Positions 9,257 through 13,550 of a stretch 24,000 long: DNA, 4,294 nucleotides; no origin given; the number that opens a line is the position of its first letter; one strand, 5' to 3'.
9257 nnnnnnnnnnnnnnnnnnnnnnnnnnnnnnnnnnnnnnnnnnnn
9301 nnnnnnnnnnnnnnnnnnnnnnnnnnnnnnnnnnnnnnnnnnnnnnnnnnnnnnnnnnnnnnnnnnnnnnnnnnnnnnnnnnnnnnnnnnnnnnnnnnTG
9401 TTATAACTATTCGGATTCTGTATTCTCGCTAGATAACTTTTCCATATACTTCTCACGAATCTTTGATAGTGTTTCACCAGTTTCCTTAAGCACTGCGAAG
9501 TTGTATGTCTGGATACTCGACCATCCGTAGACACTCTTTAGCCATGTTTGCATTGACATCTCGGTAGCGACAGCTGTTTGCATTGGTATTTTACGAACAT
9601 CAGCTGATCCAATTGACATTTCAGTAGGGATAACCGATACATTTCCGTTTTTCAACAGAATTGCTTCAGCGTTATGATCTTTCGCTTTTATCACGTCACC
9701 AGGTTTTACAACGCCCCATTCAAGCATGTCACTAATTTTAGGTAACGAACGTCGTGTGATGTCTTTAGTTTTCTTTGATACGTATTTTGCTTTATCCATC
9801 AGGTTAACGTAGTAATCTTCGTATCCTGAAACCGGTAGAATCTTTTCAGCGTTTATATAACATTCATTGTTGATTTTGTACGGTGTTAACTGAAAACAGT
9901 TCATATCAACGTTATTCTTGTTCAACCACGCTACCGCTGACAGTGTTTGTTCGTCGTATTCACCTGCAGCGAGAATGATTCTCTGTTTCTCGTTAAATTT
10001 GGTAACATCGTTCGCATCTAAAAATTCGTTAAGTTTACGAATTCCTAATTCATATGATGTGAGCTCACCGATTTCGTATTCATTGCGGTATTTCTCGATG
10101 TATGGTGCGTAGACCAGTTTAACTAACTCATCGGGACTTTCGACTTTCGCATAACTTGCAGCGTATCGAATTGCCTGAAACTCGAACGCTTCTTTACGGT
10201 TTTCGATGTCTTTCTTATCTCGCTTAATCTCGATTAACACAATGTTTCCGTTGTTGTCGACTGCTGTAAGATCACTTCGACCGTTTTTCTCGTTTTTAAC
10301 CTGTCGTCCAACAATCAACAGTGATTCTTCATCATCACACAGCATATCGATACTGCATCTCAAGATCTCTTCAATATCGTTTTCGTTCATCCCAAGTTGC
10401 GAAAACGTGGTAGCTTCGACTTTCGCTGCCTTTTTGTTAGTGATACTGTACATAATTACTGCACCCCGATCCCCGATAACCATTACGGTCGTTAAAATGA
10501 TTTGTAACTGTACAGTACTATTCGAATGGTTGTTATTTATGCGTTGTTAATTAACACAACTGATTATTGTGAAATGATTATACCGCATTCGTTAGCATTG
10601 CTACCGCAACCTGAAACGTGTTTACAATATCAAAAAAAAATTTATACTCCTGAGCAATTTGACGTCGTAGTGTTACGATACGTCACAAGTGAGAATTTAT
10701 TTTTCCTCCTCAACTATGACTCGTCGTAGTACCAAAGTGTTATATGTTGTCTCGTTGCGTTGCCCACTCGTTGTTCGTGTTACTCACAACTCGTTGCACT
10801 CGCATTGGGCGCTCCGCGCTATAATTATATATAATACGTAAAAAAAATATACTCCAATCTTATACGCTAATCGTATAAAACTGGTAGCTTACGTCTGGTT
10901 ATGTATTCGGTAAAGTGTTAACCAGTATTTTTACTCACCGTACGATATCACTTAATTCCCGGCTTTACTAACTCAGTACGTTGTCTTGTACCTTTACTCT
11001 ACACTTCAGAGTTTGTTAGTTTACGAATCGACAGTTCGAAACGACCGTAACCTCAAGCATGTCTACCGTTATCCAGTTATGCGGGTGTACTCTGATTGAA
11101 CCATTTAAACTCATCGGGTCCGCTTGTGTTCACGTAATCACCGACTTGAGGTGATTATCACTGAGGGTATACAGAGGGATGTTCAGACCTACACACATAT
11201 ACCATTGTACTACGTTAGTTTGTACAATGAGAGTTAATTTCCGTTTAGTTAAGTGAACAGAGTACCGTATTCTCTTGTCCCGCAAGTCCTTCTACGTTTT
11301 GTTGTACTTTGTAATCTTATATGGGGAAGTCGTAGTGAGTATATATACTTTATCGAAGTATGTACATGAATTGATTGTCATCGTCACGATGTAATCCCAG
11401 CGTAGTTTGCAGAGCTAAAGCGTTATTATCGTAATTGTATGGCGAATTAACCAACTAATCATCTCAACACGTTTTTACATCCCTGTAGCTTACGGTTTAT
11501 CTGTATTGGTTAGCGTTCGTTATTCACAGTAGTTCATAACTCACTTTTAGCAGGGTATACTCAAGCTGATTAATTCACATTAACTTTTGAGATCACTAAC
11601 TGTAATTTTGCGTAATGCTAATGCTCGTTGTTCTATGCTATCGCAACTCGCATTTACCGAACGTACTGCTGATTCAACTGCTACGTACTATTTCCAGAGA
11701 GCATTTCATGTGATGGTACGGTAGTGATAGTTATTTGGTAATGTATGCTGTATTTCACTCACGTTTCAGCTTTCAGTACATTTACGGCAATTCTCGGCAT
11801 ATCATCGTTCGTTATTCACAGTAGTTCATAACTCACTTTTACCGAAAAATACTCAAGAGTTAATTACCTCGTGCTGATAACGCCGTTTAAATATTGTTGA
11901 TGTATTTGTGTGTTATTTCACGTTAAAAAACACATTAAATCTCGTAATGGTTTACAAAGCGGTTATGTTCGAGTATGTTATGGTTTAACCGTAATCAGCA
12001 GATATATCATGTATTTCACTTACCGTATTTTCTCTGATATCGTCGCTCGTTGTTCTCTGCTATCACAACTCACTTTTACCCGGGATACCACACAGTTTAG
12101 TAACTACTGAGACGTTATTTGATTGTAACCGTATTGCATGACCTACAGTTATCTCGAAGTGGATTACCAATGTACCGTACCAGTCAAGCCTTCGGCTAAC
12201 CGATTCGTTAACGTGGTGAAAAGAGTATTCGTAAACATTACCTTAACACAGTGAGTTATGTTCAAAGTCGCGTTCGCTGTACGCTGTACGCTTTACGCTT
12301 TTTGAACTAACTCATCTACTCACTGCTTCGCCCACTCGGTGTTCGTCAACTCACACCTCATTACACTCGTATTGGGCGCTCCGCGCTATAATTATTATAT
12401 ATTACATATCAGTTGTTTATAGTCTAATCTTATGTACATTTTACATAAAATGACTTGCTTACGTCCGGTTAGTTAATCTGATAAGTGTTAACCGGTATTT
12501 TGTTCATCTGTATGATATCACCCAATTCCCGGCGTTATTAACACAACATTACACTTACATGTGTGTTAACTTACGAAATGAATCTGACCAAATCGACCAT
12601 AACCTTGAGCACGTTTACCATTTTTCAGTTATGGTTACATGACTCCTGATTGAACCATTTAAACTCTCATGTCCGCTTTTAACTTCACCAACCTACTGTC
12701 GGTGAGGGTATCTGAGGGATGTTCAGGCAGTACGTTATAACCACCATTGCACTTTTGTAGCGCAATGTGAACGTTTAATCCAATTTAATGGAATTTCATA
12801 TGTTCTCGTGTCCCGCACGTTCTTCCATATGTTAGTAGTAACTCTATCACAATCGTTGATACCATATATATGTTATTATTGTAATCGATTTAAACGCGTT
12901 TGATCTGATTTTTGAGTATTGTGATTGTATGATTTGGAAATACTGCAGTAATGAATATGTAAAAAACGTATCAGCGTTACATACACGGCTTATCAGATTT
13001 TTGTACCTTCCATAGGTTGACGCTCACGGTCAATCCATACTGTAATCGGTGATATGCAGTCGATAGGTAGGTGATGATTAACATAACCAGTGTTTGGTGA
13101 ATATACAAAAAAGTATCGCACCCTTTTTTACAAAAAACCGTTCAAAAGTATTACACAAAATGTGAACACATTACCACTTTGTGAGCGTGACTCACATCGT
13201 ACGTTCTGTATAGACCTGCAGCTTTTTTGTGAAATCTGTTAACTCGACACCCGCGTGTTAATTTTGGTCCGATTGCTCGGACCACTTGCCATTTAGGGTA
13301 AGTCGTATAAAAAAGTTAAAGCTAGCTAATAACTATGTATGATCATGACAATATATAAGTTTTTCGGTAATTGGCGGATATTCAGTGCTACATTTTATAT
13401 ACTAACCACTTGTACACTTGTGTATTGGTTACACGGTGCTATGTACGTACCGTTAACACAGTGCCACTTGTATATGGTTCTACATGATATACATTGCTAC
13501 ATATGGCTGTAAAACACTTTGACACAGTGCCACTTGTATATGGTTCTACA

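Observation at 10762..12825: Two diverged ~500-bp paralogous units with compensatory hairpin changes: candidate novel structured RNA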

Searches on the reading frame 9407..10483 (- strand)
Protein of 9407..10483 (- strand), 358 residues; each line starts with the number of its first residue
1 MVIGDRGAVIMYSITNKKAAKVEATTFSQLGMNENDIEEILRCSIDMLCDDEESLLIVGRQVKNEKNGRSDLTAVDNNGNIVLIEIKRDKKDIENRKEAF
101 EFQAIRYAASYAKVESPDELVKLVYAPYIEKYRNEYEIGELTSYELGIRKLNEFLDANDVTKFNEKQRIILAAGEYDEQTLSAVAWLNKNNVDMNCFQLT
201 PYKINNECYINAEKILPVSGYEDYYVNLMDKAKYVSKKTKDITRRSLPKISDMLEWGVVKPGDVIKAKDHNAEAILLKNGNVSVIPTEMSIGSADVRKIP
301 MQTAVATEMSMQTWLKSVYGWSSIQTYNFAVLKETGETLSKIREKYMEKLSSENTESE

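Call 7: search_protein_families(library=pfam, proteins=[window:9407-10483:-])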
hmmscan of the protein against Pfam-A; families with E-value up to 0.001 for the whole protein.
window:9407-10483:- (358 aa): 0 families

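Call 13: find_encoding_contigs(protein=window:9407-10483:-, flank=10000, max_places=10)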
Protein window:9407-10483:- (358 aa): 3 contigs read that carry it; 1 place shown.
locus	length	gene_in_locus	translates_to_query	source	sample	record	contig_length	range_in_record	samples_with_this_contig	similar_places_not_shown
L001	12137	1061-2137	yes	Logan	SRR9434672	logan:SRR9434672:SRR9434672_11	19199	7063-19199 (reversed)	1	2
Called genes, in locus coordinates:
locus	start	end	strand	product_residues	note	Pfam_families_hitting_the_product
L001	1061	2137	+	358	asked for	-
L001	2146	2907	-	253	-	PF13534:Fer4_17 (faint), PF12838:Fer4_7 (faint), PF00037:Fer4 (faint)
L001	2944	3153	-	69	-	-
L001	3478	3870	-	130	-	-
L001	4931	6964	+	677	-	PF17207:MCM_OB, PF00493:MCM, PF01078:Mg_chelatase (weak), PF17855:MCM_lid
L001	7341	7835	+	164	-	PF01878:EVE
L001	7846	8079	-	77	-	-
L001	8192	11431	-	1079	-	PF18766:SWI2_SNF2 (faint), PF00270:DEAD (weak), PF04851:ResIII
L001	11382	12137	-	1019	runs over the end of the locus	PF01555:N6_N4_Mtase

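Call 19: find_homologous_proteins(query=window:9407-10483:-)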
Query window:9407-10483:- (358 aa): 1201 proteins with E <= 0.001 among 3666 candidates; the best 120 are listed.
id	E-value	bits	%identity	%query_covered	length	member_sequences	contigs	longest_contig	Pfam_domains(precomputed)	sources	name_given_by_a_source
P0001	7.4e-224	760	100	97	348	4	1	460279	-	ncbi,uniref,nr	ncbi:hypothetical protein [Methanococcus maripaludis]|uniref:RAMA domain-containing protein n=3 Tax=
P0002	1.2e-174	598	89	87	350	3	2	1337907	-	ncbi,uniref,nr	ncbi:hypothetical protein [Methanococcus maripaludis]|uniref:Uncharacterized protein n=1 Tax=Methano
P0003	7.3e-174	596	79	97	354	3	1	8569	-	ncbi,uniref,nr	ncbi:hypothetical protein HNP92_002016 [Methanococcus maripaludis]|uniref:RAMA domain-containing pro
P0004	1.1e-155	536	74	97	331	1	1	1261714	-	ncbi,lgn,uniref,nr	ncbi:hypothetical protein HNP86_000970 [Methanococcus maripaludis]|uniref:RAMA domain-containing pro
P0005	7.6e-149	513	71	97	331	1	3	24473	-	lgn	-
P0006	9.8e-149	513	70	97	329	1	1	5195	-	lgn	-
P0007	5.6e-148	511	71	97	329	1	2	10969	PF18755.7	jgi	jgi:hypothetical protein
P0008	6.3e-148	510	71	97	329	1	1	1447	PF18755.7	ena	-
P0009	1.1e-147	510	70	96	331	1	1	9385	PF18755.7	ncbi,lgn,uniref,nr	ncbi:hypothetical protein [Bacteroides sp.]|uniref:hypothetical protein n=1 Tax=Bacteroides sp. TaxI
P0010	3.4e-146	505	70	96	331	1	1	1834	-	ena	-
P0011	2.1e-145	502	71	95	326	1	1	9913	-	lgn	-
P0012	3.2e-145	502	69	97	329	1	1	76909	PF18755.7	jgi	-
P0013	3.4e-145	501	70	97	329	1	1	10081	-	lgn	-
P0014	2.1e-144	499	70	96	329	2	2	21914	-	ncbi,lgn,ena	-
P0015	3.4e-144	498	70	95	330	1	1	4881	PF18755.7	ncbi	-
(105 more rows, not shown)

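Call 21: find_encoding_contigs(protein=P0002, flank=10000, max_places=4)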
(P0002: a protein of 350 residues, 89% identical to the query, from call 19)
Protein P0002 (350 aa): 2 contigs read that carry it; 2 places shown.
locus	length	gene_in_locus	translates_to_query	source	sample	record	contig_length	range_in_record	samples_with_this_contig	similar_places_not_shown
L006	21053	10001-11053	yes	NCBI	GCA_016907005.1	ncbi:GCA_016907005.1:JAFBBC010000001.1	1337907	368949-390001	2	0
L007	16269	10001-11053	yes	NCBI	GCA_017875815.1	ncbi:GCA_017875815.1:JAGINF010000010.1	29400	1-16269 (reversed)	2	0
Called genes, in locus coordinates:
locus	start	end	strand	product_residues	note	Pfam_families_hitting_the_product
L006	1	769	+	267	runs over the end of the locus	PF01408:GFO_IDH_MocA, PF03447:NAD_binding_3, PF03807:F420_oxidored (weak), PF01958:Asp_DH_C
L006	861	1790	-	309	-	PF03144:GTP_EFTU_D2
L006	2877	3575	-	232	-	-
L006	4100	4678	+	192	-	PF13151:DUF3990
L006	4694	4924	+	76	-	-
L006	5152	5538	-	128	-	-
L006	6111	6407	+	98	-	-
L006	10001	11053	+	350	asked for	-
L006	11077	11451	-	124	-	-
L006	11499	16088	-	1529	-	PF05593:RHS_repeat (weak), PF25023:TEN_YD-shell (weak), PF05593:RHS_repeat (weak), PF25023:TEN_YD-shell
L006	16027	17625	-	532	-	-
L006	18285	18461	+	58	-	-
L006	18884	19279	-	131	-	-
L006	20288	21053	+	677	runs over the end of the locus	PF17207:MCM_OB, PF00493:MCM, PF01078:Mg_chelatase (weak), PF17855:MCM_lid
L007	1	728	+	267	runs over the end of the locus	PF01408:GFO_IDH_MocA, PF03447:NAD_binding_3, PF03807:F420_oxidored (weak), PF01958:Asp_DH_C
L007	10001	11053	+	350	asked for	-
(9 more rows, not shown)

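Call 22: find_encoding_contigs(protein=P0004, flank=10000, max_places=4)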
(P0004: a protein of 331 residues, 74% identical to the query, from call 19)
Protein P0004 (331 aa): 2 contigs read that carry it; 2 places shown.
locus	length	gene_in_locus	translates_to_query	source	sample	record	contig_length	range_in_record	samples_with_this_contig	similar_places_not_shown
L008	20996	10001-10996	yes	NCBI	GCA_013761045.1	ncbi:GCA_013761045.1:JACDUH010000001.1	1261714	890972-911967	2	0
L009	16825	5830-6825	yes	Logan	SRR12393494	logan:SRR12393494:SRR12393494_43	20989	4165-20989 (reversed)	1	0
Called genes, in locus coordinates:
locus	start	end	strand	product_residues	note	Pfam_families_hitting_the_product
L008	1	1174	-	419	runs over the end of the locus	PF07705:CARDB (faint), PF10633:NPCBM_assoc (faint)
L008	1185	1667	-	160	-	-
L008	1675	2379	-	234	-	PF02463:SMC_N, PF00005:ABC_tran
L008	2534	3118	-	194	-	PF22564:HAAS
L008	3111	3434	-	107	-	PF03551:PadR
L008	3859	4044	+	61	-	-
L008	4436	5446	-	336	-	PF13495:Phage_int_SAM_4, PF00589:Phage_integrase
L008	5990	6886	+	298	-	-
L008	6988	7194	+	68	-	-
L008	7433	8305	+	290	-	PF18144:SMODS, PF01909:NTP_transf_2 (weak)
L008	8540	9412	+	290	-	PF18144:SMODS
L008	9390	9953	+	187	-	PF18186:SLATT_4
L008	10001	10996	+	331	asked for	-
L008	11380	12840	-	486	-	PF02463:SMC_N, PF13175:AAA_15 (weak), PF13476:AAA_23, PF13304:AAA_21, PF13175:AAA_15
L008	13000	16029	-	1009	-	PF04313:HSDR_N, PF04851:ResIII, PF00270:DEAD, PF18766:SWI2_SNF2, PF22679:T1R_D3-like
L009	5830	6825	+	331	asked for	-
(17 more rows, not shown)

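Call 23: find_encoding_contigs(protein=P0001, flank=10000, max_places=4)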
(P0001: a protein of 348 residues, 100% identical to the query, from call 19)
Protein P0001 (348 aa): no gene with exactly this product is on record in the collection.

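Call 28: find_encoding_contigs(protein=P0003, flank=10000, max_places=4)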
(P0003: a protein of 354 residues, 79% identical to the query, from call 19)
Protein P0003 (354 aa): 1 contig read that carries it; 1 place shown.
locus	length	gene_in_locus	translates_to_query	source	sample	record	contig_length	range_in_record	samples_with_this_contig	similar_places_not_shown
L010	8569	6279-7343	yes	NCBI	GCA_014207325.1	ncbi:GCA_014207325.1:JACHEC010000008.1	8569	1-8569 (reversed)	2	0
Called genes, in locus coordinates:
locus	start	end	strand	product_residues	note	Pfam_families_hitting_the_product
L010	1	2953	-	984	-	?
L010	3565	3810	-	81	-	-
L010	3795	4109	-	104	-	-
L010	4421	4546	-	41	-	-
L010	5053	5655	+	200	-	PF12822:ECF_trnsprt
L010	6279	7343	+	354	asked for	-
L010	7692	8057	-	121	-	-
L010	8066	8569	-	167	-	?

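Call 69: search_protein_families(library=phrogs, proteins=[window:9407-10483:-], max_evalue=0.01)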
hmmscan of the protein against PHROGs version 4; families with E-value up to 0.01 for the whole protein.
window:9407-10483:- (358 aa): 0 families

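Call 70: search_protein_families(library=ncbifam, proteins=[window:9407-10483:-], max_evalue=0.01)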
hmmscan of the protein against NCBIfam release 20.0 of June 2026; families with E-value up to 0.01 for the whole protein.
window:9407-10483:- (358 aa): 1 family
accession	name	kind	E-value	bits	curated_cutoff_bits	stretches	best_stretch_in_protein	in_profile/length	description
NF003270.0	PRK04247.1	equivalog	5.3e-05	22.4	216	1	13-113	109-200/250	endonuclease NucS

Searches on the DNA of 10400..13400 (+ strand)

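Call 10: search_rna_families(source=window, start=10400, end=13400, threshold=evalue, max_evalue=10)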
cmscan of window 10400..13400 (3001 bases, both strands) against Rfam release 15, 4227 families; matches with E-value up to 10: 5.
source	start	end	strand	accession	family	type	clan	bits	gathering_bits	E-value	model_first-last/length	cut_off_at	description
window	11330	11389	-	RF01662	ceN89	Gene; snRNA; snoRNA; CD-box;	-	17.1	48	5.2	1-78/78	no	Caenorhabditis snoRNA ceN89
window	13070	13158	-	RF02081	STnc550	Gene; sRNA;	-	16.6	48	0.54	217-304/388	no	Enterobacterial sRNA STnc550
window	13068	13133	+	RF00295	snoTBR7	Gene; snRNA; snoRNA; CD-box;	-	16.2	45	5.9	1-75/75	no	Small nucleolar RNA TBR7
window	13067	13133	+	RF01626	ceN30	Gene; snRNA; snoRNA; CD-box;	-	16.2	65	8.4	1-73/73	no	Caenorhabditis snoRNA ceN30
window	11419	11475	+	RF00624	P9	Gene;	-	15.2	43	6.9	1-74/74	no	Pseudomonas sRNA P9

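Call 11: search_dna_similar(query=window:10400-13400:+, collection=plasmids, mode=distant)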
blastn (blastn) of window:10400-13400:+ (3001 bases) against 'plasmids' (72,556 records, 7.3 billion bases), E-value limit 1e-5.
No match.

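Call 12: search_dna_similar(query=window:10400-13400:+, collection=phages, mode=distant)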
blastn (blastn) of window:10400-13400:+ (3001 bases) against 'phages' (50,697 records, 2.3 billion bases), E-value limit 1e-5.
No match.

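Call 107: build_rna_model(alignment_id=A8, structure=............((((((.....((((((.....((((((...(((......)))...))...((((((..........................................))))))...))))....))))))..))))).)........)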
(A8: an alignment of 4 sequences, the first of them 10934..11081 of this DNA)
Model R1 built from alignment A8 (4 sequences, 151 columns); structure: as given.
model positions 148; base pairs 27; branch points 1; effective number of sequences 1.26; information 0.59 bits per position. Calibrated on 0.2 Mb of random sequence (short: E-values are rough).
structure used (alignment columns):
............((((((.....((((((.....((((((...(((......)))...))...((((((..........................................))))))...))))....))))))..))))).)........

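Call 108: build_rna_model(alignment_id=A8, structure=none)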
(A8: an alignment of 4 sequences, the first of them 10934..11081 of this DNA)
Model R2 built from alignment A8 (4 sequences, 151 columns); structure: none (sequence only).
model positions 148; base pairs 0; branch points 0; effective number of sequences 1.54; information 0.394 bits per position. No base pairs: searches with it score sequence only.

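Call 109: search_with_rna_model(model_id=R1, sources=[L016, L019, L014, window, L006, L013, L008, L010], max_evalue=1)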
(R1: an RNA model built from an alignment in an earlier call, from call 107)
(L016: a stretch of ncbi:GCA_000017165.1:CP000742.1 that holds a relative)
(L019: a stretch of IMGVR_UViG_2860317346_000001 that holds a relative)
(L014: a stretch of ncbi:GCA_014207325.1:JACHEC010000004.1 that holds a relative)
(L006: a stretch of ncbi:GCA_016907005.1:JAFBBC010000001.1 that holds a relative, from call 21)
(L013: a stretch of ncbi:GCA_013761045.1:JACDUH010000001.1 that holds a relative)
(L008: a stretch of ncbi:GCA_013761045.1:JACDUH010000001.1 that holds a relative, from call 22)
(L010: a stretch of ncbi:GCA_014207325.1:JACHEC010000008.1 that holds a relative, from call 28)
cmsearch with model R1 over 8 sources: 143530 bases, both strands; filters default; matches with E-value up to 1: 9.
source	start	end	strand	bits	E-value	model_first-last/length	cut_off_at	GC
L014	5599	5746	+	175.6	5.1e-40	1-148/148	no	0.41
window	10934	11081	-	175.2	6.1e-40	1-148/148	no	0.42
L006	9358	9505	+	167.5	4.6e-38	1-148/148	no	0.41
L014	4052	4181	+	144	2.3e-32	1-148/148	no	0.37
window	12504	12633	-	143.7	2.6e-32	1-148/148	no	0.37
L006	7857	7985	+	142.2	6.2e-32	1-148/148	no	0.37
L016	4983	5111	+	126.3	4.5e-28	1-148/148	no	0.4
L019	481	607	+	126.1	5e-28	1-148/148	no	0.42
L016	7270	7395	+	109.6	5.1e-24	1-148/148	no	0.44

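Call 110: search_with_rna_model(model_id=R2, sources=[L016, L019, L014, window, L006, L013, L008, L010], max_evalue=1)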
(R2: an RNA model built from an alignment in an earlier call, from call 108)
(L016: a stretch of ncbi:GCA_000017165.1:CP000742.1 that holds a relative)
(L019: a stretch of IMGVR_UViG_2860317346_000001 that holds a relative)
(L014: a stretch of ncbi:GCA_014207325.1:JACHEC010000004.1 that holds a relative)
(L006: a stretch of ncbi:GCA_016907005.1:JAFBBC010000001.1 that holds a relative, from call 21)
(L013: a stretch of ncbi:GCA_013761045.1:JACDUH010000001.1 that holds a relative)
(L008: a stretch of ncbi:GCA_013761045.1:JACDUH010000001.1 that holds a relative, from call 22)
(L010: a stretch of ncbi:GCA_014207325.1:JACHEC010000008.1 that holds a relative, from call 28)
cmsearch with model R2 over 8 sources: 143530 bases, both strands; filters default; matches with E-value up to 1: 9.
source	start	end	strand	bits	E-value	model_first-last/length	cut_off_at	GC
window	10937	11080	-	133.4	3.6e-40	2-145/148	-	0.41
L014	5600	5743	+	133.4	3.6e-40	2-145/148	-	0.41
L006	9360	9503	+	124.8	1.7e-37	3-146/148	-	0.41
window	12505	12632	-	105.8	1.4e-31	2-147/148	-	0.37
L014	4053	4179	+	105.7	1.5e-31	2-146/148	-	0.37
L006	7858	7984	+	104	5.1e-31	2-147/148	-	0.38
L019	484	604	+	92.6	1.9e-27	5-145/148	-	0.42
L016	4984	5109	+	87.6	6.5e-26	2-146/148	-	0.39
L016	7271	7393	+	70.4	1.5e-20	2-146/148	-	0.43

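Call 111: build_rna_model(alignment_id=A9, structure=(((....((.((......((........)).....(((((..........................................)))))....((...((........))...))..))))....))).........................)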
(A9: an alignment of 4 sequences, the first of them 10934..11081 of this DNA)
Model R3 built from alignment A9 (4 sequences, 151 columns); structure: as given.
model positions 148; base pairs 18; branch points 2; effective number of sequences 1.43; information 0.591 bits per position. Calibrated on 0.2 Mb of random sequence (short: E-values are rough).
structure used (alignment columns):
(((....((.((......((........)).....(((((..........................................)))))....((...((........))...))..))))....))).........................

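Call 112: search_with_rna_model(model_id=R3, sources=[L016, L019, L014, window, L006, L013, L008, L010], max_evalue=1)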
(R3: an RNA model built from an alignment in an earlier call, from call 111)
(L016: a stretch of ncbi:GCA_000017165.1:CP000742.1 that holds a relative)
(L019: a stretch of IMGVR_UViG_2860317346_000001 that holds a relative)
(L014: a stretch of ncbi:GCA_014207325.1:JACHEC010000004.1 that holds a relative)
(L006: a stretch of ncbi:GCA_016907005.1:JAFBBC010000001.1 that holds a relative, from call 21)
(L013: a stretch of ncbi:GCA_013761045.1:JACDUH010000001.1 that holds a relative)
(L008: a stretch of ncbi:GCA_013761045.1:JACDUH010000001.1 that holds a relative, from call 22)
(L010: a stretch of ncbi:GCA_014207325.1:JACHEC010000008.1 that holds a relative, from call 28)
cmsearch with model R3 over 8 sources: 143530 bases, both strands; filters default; matches with E-value up to 1: 11.
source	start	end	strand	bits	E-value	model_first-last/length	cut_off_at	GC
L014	5599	5746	-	175.5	5.3e-34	1-148/148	no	0.41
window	10934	11081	+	175.3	5.9e-34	1-148/148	no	0.42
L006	9358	9505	-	166.8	3.3e-32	1-148/148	no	0.41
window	12504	12633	+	149.5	1.2e-28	1-148/148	no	0.37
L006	7857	7985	-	144.8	1.2e-27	1-148/148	no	0.37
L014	4052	4181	-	143.2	2.4e-27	1-148/148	no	0.37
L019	481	607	-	125.9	8.9e-24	1-148/148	no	0.42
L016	4983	5111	-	125.8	9.4e-24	1-148/148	no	0.4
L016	7270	7395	-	102.7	5.7e-19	1-148/148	no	0.44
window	10533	10639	+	16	0.43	1-148/148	no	0.31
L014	6039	6145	-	15.3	0.6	1-148/148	no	0.31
